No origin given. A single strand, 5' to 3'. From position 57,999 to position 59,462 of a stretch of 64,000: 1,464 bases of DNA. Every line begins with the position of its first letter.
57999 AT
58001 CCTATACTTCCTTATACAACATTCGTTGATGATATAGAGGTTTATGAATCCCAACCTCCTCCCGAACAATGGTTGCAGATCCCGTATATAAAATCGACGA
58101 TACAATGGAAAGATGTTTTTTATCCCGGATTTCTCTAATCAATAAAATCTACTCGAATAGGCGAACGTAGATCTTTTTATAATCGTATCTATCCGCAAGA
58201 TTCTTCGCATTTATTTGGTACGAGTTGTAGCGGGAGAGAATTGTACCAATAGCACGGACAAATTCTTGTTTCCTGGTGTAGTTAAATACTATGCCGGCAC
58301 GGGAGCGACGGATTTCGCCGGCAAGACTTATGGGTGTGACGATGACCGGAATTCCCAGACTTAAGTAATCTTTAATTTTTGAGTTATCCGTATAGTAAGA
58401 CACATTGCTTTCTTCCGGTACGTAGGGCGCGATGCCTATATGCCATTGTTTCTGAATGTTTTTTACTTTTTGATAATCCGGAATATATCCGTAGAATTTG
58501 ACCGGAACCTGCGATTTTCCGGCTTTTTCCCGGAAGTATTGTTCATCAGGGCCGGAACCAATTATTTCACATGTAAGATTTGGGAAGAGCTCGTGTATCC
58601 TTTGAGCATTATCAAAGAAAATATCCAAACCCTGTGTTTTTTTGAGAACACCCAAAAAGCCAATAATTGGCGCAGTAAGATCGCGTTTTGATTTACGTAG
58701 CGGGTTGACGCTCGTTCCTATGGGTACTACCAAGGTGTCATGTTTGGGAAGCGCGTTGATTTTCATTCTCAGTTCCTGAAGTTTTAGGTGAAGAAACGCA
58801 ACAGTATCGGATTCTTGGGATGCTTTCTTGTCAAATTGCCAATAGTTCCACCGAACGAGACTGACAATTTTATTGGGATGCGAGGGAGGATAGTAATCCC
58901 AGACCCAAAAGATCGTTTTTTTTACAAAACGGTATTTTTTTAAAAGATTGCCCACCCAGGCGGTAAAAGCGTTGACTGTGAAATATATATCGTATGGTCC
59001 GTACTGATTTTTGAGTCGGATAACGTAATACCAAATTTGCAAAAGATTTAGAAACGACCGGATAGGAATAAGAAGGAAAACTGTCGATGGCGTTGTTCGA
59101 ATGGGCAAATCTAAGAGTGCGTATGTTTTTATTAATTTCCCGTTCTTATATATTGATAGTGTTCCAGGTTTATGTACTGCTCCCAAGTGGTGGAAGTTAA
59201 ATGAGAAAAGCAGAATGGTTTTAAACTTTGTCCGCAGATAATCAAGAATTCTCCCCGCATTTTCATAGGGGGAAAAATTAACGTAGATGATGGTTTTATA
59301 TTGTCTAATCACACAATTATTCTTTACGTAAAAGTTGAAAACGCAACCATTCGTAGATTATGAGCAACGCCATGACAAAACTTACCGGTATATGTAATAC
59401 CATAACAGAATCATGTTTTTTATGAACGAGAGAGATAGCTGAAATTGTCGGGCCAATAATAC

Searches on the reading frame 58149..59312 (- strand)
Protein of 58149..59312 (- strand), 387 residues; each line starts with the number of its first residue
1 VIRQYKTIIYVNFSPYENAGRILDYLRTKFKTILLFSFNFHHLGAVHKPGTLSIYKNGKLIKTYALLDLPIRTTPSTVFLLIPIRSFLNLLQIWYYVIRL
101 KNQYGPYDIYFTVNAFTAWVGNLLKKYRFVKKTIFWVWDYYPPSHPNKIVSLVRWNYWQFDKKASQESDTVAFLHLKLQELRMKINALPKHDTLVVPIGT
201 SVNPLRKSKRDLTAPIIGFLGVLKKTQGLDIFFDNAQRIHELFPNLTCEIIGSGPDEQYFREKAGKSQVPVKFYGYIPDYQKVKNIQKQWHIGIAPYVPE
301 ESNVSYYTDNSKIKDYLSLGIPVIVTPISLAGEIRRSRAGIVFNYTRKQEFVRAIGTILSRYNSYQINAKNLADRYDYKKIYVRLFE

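Call 15: search_protein_families(library=pfam, proteins=[window:58149-59312:-], max_evalue=0.00001)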
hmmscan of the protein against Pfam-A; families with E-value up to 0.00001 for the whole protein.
window:58149-59312:- (387 aa): 2 families
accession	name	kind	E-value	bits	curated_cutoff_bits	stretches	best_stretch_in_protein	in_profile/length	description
PF13692.12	Glyco_trans_1_4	-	8.5e-14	52.4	27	1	215-360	2-141/142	Glycosyl transferases group 1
PF00534.26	Glycos_transf_1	-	1.7e-11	44.4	26.4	1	207-366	8-163/172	Glycosyl transferases group 1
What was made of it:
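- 58149..60306 (-): Divergent GT4 (58149-59312) and GT2 (59317-60306) genes: candidate transferases for the sugar (inferred). Call 15 (Pfam).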
